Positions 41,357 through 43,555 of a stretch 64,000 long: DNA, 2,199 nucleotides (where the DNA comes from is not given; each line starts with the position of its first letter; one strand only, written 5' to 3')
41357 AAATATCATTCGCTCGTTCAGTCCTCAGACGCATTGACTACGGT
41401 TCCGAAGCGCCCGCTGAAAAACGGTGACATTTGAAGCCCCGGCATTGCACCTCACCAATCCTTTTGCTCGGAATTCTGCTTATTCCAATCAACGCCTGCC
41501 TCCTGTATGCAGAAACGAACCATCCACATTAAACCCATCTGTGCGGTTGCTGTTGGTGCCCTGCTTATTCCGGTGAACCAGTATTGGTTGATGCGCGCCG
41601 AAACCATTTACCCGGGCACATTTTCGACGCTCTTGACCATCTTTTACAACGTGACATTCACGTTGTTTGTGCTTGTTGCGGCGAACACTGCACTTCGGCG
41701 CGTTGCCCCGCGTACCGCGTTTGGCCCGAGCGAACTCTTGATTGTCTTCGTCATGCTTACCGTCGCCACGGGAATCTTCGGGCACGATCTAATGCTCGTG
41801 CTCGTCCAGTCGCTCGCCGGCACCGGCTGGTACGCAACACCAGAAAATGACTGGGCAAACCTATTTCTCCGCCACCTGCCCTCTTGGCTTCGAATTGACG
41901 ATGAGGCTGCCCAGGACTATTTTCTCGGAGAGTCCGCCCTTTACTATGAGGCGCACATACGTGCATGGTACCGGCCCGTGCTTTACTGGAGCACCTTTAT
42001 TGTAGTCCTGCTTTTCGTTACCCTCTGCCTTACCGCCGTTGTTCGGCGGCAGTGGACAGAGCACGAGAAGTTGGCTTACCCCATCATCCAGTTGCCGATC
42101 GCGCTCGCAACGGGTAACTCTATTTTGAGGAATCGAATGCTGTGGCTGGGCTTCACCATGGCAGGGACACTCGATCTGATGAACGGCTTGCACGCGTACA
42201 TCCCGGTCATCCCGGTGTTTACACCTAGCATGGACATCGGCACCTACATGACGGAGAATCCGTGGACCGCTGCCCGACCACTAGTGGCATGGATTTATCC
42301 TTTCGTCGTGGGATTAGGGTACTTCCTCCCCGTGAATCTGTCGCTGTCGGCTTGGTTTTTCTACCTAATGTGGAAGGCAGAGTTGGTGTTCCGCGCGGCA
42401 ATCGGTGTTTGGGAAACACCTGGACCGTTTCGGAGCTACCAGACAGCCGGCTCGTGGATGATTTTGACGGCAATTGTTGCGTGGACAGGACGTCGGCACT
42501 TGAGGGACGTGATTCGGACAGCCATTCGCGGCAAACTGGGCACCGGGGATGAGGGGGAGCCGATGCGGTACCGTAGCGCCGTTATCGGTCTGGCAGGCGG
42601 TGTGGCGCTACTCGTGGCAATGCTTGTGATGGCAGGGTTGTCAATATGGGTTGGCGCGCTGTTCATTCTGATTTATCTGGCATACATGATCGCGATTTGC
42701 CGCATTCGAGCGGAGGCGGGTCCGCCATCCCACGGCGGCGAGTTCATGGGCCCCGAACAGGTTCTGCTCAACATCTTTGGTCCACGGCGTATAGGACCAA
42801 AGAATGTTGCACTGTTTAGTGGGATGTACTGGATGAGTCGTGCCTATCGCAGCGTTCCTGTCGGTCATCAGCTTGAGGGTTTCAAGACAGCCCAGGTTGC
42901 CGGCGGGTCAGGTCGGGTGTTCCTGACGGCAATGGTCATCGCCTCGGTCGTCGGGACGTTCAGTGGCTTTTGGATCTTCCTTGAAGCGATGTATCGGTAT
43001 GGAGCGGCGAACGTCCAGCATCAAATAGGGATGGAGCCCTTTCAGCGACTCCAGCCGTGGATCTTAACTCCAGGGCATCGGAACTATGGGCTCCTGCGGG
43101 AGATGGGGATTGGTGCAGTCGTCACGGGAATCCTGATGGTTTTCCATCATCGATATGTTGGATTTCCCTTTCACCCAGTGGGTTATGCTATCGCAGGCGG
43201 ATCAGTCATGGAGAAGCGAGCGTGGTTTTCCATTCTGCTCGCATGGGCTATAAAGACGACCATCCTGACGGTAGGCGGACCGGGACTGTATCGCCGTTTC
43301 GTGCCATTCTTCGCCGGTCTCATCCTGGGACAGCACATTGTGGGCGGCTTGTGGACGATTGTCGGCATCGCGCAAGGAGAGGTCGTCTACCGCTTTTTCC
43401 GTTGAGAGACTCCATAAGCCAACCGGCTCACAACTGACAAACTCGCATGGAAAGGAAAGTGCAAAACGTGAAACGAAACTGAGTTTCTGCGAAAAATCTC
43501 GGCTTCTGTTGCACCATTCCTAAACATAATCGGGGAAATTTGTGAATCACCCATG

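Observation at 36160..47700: Tandem array of six diverged secreted LamG (Laminin_G_3) paralogs, two decayed, bracketing a membrane-protein / GH-A-like / amidohydrolase cassette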

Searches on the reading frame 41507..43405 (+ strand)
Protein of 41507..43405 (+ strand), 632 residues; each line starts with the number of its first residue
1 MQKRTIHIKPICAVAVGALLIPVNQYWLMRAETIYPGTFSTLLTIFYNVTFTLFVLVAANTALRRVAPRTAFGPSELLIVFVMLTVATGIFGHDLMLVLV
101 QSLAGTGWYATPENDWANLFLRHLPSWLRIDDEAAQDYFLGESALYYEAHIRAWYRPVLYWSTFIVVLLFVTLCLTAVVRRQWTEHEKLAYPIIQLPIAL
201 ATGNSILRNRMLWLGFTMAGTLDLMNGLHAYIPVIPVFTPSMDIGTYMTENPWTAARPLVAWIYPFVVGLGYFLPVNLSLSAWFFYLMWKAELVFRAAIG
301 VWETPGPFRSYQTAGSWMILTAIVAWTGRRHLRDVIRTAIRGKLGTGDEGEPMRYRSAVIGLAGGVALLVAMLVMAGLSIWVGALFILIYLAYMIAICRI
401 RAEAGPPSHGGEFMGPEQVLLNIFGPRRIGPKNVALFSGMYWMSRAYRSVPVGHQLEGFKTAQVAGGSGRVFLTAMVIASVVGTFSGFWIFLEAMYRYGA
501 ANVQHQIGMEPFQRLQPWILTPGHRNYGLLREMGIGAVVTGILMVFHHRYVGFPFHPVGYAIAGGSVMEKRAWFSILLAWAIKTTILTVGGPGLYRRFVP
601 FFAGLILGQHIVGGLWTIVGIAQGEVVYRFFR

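Call 3: search_protein_families(library=pfam, proteins=[window:41507-43405:+], max_evalue=0.01)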
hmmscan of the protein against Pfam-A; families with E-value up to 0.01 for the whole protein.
window:41507-43405:+ (632 aa): 2 families
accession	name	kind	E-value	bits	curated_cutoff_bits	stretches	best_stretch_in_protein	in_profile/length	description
PF20581.3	DUF6785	-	8.5e-143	476.9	25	1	13-499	4-498/498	Family of unknown function (DUF6785)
PF20580.3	DUF6784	-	7.8e-28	97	26.4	1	533-629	4-99/101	Domain of unknown function (DUF6784)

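Call 4: search_protein_families(library=ncbifam, proteins=[window:41507-43405:+], max_evalue=0.01)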
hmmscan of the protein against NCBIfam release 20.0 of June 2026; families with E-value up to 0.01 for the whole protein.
window:41507-43405:+ (632 aa): 0 families

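Call 21: search_solved_structures(query=window:41507-43405:+, max_evalue=1)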
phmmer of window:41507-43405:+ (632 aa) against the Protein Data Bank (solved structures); distinct sequences matched with E-value up to 1: 0.

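Call 22: find_homologous_proteins(query=window:41507-43405:+, max_evalue=1e-10)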
Query window:41507-43405:+ (632 aa): 345 proteins with E <= 1e-10 among 8000 candidates; the best 120 are listed.
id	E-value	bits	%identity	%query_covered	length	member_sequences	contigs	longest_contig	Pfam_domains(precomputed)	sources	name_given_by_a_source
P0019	0.0e+0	1435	100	100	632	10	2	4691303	PF20580.4,PF20581.4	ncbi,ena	-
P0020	0.0e+0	1288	88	100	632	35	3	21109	PF20580.4,PF20581.4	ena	-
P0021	3.3e-228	778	56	98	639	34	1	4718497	PF20580.4,PF20581.4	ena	-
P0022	8.6e-227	773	56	98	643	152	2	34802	PF20580.4,PF20581.4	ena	-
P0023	7.4e-226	770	55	98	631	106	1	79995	PF20580.4,PF20581.4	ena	-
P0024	7.7e-221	753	55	98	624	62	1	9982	PF20580.4,PF20581.4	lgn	-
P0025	2.3e-218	745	56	95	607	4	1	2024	PF20580.4,PF20581.4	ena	-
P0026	4.8e-215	734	55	95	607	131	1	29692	PF20580.4,PF20581.4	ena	-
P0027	9.2e-209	714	51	98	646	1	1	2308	PF20580.4,PF20581.4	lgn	-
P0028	9.1e-202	690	52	98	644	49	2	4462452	PF20580.4,PF20581.4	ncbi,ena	-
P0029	2.1e-172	593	43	100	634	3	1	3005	PF20580.4,PF20581.4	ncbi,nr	ncbi:MAG: hypothetical protein QG641_8 [Candidatus Poribacteria bacterium]|nr:hypothetical protein [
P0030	2.0e-167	577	56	74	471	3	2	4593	PF20580.4,PF20581.4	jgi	jgi:hypothetical protein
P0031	7.0e-166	572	42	99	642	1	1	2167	PF20580.4,PF20581.4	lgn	-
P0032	3.8e-160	553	51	79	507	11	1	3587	PF20580.4,PF20581.4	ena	-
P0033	3.9e-157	543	41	96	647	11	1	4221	PF20580.4,PF20581.4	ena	-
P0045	2.0e-147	511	39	100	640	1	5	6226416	PF20580.4,PF20581.4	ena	-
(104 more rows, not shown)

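Call 23: find_encoding_contigs(protein=P0021, flank=10000, max_places=2)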
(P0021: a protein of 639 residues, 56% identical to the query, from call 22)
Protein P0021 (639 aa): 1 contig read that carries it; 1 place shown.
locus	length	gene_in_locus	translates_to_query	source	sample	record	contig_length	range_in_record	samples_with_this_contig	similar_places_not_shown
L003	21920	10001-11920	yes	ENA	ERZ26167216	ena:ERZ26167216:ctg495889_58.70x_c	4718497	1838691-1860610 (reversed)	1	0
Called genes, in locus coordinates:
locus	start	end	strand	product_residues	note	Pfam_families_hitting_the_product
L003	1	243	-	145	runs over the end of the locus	PF00572:Ribosomal_L13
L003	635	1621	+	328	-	PF00107:ADH_zinc_N, PF13602:ADH_zinc_N_2 (weak)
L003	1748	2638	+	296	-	PF05721:PhyH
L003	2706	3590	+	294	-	PF06325:PrmA, PF05175:MTS, PF02475:TRM5-TYW2_MTfase (weak), PF12847:Methyltransf_18 (weak)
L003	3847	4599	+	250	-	PF13385:Laminin_G_3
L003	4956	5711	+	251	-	PF13385:Laminin_G_3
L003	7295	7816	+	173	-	-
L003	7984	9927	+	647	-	PF20581:DUF6785, PF20580:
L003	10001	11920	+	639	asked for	PF20581:DUF6785, PF20580:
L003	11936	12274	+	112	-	-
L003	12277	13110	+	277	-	PF00288:GHMP_kinases_N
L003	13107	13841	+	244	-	PF02006:PPS_PS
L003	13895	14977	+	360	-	PF01658:Inos-1-P_synth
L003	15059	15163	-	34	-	-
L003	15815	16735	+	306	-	PF03544:TonB_C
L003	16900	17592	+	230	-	-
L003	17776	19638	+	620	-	PF13589:HATPase_c_3, PF00183:HSP90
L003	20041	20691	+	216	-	PF13176:TPR_7 (faint), PF13428:TPR_14 (faint), PF14561:TPR_20 (faint), PF21033:RMD1-3 (faint), PF23914:TPR_CcmH_CycH (faint), PF13371:TPR_9 (faint), PF13414:TPR_11 (weak), PF14559:TPR_19 (weak), +5 more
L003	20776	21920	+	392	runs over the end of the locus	PF07719:TPR_2 (faint), PF13181:TPR_8 (faint), PF13428:TPR_14 (faint), PF13431:TPR_17 (faint), PF13432:TPR_16 (faint), PF09976:TPR_21 (faint), PF12895:ANAPC3 (faint), PF14559:TPR_19 (weak), +5 more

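Call 24: find_encoding_contigs(protein=P0028, flank=10000, max_places=2)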
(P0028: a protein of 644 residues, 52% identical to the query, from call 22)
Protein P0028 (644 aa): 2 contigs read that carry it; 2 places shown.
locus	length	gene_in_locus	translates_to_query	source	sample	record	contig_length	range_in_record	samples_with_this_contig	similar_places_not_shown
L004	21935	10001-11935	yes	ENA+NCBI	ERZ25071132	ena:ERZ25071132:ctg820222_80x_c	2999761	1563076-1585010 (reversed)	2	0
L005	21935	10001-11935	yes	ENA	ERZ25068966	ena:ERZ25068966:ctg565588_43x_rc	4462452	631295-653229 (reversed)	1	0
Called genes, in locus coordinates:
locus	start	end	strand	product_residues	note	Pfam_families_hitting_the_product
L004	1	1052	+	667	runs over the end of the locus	PF13727:CoA_binding_3, PF01073:3Beta_HSD, PF01370:Epimerase, PF02719:Polysacc_synt_2, PF04321:RmlD_sub_bind, PF08659:KR (weak), PF13460:NAD_binding_10 (weak), PF16363:GDP_Man_Dehyd, +2 more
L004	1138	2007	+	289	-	PF00574:CLP_protease (faint), PF25145:NfeD1b_N, PF01343:Peptidase_S49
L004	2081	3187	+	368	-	PF16575:CLP1_P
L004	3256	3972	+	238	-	PF13489:Methyltransf_23, PF01209:Ubie_methyltran, PF13847:Methyltransf_31, PF08241:Methyltransf_11, PF08242:Methyltransf_12 (weak), PF13649:Methyltransf_25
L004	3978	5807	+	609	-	PF00664:ABC_membrane, PF00005:ABC_tran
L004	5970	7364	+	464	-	PF00140:Sigma70_r1_2, PF04542:Sigma70_r2, PF04539:Sigma70_r3, PF04545:Sigma70_r4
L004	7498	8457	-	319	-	PF01073:3Beta_HSD, PF01370:Epimerase, PF02719:Polysacc_synt_2, PF04321:RmlD_sub_bind, PF16363:GDP_Man_Dehyd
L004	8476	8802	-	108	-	PF00355:Rieske, PF13806:Rieske_2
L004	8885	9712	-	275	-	PF01261:AP_endonuc_2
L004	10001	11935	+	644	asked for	PF20581:DUF6785, PF20580:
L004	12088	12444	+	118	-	-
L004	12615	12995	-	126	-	-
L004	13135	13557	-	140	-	PF11832:DUF3352 (weak)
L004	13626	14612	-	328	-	-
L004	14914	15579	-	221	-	-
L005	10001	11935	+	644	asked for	PF20581:DUF6785, PF20580:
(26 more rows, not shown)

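Call 25: find_encoding_contigs(protein=P0045, flank=10000, max_places=2)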
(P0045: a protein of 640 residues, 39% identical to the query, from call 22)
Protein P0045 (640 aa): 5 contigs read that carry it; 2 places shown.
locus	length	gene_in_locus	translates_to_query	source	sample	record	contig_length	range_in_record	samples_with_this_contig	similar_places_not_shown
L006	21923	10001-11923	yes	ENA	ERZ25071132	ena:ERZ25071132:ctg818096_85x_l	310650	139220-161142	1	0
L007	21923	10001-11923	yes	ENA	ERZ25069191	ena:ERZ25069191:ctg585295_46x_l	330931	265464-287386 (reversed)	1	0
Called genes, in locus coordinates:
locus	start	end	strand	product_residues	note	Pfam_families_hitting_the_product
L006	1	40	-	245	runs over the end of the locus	PF04250:DUF429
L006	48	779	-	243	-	PF00702:Hydrolase, PF13419:HAD_2 (weak)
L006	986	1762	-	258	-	-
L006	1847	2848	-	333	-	PF01408:GFO_IDH_MocA, PF22725:GFO_IDH_MocA_C3, PF02894:GFO_IDH_MocA_C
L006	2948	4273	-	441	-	PF13088:BNR_2, PF02012:BNR (faint)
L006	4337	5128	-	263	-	PF05721:PhyH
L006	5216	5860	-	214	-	PF06283:ThuA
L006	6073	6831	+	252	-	PF01370:Epimerase, PF04321:RmlD_sub_bind (weak), PF05368:NmrA (weak), PF16363:GDP_Man_Dehyd, PF01073:3Beta_HSD, PF02719:Polysacc_synt_2 (weak), PF13460:NAD_binding_10 (weak), PF07993:NAD_binding_4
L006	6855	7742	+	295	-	PF05721:PhyH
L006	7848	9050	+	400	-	PF05721:PhyH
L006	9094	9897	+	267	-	PF05721:PhyH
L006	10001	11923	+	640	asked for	PF20581:DUF6785, PF20580:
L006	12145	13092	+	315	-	PF00389:2-Hacid_dh, PF02826:2-Hacid_dh_C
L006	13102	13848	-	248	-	PF00106:adh_short, PF08659:KR, PF13561:adh_short_C2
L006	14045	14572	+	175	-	PF00132:Hexapep (weak), PF25084:LbH_EIF2B (weak), PF25087:GMPPB_C (faint), PF14602:Hexapep_2 (faint), PF00132:Hexapep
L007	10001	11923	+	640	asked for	PF20581:DUF6785, PF20580:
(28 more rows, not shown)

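Call 39: find_encoding_contigs(protein=P0023, flank=10000, max_places=1)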
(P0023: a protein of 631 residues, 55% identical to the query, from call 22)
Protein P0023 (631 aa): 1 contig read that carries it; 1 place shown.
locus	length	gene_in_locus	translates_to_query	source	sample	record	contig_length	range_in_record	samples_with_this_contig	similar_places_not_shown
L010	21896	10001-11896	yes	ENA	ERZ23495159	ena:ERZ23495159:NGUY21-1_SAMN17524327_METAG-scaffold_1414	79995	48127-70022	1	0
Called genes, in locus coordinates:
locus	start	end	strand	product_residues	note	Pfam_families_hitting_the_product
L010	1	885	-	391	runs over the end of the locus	PF01408:GFO_IDH_MocA, PF02894:GFO_IDH_MocA_C, PF22725:GFO_IDH_MocA_C3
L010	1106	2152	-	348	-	PF12006:DUF3500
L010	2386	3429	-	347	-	PF08240:ADH_N, PF16912:Glu_dehyd_C, PF00107:ADH_zinc_N, PF13602:ADH_zinc_N_2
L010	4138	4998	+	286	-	PF17170:DUF5128 (faint), PF08450:SGL (faint), PF01436:NHL (weak)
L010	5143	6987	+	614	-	-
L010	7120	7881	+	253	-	PF05721:PhyH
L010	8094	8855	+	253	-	PF05721:PhyH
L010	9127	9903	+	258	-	PF00248:Aldo_ket_red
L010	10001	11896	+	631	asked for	PF20581:DUF6785, PF20580:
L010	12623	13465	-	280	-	PF00023:Ank (faint), PF13606:Ank_3 (faint), PF13637:Ank_4 (faint), PF12796:Ank_2 (weak)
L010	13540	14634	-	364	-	PF01408:GFO_IDH_MocA, PF22725:GFO_IDH_MocA_C3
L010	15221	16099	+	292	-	PF01261:AP_endonuc_2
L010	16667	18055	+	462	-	PF00884:Sulfatase, PF01663:Phosphodiest (faint), PF16347:SGSH_C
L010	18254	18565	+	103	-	-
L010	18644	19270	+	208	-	PF00293:NUDIX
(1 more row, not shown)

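Call 40: find_encoding_contigs(protein=P0022, flank=10000, max_places=1)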
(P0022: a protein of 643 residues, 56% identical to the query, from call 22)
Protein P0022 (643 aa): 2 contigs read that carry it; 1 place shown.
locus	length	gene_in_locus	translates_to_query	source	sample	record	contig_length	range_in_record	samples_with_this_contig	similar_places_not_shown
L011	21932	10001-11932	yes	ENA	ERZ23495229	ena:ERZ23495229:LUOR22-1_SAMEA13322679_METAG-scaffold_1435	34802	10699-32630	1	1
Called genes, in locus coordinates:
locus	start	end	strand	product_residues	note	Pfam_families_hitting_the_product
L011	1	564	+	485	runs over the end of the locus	-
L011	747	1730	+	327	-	PF20030:bpMoxR, PF07726:AAA_3, PF07728:AAA_5, PF17863:AAA_lid_2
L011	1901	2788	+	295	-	PF01882:DUF58, PF13519:VWA_2 (weak)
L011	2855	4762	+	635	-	PF07584:BatA, PF13519:VWA_2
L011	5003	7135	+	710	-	PF13385:Laminin_G_3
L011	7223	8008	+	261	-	PF13385:Laminin_G_3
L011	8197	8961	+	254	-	PF13385:Laminin_G_3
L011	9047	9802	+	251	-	PF13385:Laminin_G_3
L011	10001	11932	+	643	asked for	PF20581:DUF6785, PF20580:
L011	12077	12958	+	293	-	-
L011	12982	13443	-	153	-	-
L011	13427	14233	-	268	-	-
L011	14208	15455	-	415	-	PF13435:Cytochrome_C554 (faint), PF14522:Cytochrome_C7 (faint), PF09699:Paired_CXXCH_1 (faint), PF13447:Multi-haem_cyto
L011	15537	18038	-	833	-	PF23414:Beta-prop_EML_2, PF24796:WDR55, PF24807:WD40_CDC20-Fz, PF24814:WD40_Prp19, PF24817:WD40_WDHD1_1st, PF25168:Beta-prop_WDR36-Utp21_2nd, PF25173:Beta-prop_WDR3_1st, PF25175:Beta-prop_WDR5, +51 more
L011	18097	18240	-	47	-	-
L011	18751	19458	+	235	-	PF05721:PhyH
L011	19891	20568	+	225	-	PF03737:RraA-like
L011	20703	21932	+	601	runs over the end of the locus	-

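Call 41: find_encoding_contigs(protein=P0026, flank=10000, max_places=1)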
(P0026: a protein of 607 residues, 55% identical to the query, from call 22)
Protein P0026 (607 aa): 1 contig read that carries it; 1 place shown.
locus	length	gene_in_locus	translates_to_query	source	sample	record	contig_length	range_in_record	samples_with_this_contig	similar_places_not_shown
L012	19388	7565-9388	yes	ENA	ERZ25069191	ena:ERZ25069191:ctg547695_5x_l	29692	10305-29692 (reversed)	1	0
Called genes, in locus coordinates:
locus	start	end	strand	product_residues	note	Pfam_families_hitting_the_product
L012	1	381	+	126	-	?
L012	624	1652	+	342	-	PF13614:AAA_31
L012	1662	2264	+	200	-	PF18735:HEPN_RiboL-PSP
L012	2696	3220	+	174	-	PF04471:Mrr_cat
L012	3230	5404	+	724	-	PF01555:N6_N4_Mtase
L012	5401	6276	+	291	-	-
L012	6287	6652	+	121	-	PF14213:DUF4325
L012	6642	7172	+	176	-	PF01850:PIN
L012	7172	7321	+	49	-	-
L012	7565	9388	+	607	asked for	PF20581:DUF6785, PF20580:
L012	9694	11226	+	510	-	PF00251:Glyco_hydro_32N, PF08244:Glyco_hydro_32C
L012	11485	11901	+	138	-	-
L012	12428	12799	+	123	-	-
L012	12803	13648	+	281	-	PF05721:PhyH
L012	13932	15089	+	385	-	-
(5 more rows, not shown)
